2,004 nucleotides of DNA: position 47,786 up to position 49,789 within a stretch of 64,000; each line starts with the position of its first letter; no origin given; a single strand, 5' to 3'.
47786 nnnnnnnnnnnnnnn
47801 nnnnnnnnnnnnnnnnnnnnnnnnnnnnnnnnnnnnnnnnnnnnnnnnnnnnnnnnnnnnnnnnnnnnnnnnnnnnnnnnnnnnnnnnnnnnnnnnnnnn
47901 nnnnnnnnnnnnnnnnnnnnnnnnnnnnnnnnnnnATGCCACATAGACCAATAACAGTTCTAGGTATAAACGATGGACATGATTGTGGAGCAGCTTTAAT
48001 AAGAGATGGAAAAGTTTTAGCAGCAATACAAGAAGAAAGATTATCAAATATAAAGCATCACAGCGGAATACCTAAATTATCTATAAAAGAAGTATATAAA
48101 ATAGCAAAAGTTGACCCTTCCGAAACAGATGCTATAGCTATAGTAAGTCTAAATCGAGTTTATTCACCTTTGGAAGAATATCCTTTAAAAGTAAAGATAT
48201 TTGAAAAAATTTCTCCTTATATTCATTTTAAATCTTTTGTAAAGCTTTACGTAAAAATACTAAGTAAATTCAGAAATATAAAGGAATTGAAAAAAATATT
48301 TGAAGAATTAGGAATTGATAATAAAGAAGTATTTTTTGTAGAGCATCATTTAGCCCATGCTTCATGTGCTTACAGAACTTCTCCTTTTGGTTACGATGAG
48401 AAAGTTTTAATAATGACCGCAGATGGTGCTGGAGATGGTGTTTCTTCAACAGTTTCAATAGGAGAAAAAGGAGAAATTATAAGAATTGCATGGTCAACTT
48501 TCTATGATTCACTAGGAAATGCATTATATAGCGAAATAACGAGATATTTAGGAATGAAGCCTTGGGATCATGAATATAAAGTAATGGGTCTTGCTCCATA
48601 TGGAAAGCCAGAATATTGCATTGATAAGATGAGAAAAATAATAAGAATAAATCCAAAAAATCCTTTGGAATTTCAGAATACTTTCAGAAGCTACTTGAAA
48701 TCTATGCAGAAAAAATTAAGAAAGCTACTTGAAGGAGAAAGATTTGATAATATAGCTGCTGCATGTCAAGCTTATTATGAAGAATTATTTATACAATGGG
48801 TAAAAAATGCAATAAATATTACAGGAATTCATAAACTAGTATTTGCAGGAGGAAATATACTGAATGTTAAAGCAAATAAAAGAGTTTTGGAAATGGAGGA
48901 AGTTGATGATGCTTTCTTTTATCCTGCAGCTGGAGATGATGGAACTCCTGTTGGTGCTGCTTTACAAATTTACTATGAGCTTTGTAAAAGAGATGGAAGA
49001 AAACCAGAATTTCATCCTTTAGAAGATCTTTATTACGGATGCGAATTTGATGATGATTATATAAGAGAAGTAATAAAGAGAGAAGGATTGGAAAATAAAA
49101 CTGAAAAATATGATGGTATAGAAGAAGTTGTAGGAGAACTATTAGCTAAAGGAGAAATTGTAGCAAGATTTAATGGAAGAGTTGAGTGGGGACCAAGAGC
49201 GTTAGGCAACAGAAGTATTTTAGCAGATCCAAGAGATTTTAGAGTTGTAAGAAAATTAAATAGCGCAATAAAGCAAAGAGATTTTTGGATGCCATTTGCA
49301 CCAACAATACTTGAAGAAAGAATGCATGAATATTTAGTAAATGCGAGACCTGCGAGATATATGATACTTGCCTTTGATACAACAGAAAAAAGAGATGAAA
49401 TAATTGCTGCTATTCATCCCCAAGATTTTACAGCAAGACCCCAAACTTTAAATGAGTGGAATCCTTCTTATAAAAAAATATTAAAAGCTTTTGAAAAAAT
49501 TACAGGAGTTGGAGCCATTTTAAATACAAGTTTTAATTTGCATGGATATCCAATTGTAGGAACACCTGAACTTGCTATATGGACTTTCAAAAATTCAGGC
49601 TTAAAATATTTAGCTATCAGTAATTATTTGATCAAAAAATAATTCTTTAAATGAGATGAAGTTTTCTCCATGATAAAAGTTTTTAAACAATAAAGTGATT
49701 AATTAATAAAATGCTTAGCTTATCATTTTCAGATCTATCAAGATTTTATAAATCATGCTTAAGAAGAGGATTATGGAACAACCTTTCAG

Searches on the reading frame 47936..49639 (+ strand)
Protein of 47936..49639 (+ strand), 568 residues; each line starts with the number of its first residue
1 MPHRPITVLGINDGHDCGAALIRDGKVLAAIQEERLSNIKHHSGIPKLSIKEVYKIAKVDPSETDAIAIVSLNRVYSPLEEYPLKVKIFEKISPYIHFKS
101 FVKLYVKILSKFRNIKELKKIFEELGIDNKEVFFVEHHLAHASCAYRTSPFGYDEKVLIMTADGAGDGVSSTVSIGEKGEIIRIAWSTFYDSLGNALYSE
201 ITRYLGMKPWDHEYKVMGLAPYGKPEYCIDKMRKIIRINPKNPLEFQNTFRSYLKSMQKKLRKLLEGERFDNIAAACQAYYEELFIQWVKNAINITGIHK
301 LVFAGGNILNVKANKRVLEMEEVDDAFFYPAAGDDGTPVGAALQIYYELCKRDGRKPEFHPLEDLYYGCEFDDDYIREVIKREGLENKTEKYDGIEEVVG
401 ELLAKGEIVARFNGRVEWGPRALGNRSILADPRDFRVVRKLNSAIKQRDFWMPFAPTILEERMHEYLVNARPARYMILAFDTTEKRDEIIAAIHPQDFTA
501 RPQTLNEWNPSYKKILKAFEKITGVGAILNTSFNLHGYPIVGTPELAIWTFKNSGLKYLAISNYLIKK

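Call 23: search_protein_families(library=ncbifam, proteins=[window:47936-49639:+], max_evalue=0.00001)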
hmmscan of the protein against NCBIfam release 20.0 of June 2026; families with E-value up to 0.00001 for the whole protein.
window:47936-49639:+ (568 aa): 3 families
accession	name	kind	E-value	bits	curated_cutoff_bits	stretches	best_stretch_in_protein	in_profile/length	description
NF041651.1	nodul_NodU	equivalog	2.3e-33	115.8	1000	1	260-538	260-527/556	nodulation protein NodU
TIGR00143.1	hypF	equivalog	6.2e-08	31.2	466.1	0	242-343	633-738/741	carbamoyltransferase HypF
TIGR00329.1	gcp_kae1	subfamily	6.6e-06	25.6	207.8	0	168-331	135-293/305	tRNA (adenosine(37)-N6)-threonylcarbamoyltransferase complex transferase subunit TsaD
